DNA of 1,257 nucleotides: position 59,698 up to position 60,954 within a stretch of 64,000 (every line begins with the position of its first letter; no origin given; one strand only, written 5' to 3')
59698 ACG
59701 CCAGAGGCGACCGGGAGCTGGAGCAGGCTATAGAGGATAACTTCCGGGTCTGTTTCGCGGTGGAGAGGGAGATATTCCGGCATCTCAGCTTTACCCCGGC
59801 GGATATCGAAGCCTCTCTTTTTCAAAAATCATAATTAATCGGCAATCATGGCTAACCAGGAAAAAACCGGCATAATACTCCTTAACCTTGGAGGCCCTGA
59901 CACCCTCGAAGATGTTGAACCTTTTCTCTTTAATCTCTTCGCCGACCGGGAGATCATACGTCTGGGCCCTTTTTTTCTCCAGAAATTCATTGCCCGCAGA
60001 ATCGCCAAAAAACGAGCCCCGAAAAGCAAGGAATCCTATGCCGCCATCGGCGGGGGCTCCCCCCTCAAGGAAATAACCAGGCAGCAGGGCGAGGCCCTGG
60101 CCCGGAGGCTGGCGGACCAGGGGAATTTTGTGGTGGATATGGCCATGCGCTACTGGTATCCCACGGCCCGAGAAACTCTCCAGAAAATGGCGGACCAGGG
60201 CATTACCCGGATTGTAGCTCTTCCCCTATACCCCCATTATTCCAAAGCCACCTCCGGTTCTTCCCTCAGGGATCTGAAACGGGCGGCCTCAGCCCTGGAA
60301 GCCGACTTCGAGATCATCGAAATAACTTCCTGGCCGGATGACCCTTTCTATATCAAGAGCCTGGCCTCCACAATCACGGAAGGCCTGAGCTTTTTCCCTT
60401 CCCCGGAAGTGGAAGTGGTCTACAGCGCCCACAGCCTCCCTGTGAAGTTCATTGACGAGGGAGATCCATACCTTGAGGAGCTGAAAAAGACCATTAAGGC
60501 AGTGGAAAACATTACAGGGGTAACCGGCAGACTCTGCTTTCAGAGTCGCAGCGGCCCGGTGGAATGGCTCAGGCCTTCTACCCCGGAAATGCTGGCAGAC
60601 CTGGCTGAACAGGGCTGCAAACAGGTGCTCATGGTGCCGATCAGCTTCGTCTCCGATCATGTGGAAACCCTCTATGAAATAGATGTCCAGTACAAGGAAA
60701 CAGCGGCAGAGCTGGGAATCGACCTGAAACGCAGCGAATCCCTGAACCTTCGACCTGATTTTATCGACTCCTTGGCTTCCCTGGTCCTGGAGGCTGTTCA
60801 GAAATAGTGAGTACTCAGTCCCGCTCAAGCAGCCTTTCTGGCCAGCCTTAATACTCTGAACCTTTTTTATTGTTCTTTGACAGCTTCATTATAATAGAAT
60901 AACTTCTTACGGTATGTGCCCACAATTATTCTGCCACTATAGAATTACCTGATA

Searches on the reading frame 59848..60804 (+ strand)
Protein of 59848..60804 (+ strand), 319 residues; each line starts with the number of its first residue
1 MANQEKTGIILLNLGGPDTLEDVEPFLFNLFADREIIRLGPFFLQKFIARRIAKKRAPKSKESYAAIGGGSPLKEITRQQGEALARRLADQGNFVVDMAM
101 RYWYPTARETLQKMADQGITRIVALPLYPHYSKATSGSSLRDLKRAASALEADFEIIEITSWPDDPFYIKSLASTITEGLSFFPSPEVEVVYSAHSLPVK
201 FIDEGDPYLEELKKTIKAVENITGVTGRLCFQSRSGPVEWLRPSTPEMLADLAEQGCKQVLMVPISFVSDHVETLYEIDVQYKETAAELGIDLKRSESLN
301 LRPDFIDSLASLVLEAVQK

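Call 26: search_protein_families(library=pfam, proteins=[window:59848-60804:+], max_evalue=0.00001)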
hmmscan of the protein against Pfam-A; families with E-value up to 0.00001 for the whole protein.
window:59848-60804:+ (319 aa): 2 families
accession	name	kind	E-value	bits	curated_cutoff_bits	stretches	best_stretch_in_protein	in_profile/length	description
PF00762.24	Ferrochelatase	-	2.9e-109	365.3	27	1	6-315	1-315/317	Ferrochelatase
PF01903.22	CbiX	-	7.7e-06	26.6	22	0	78-127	9-60/106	CbiX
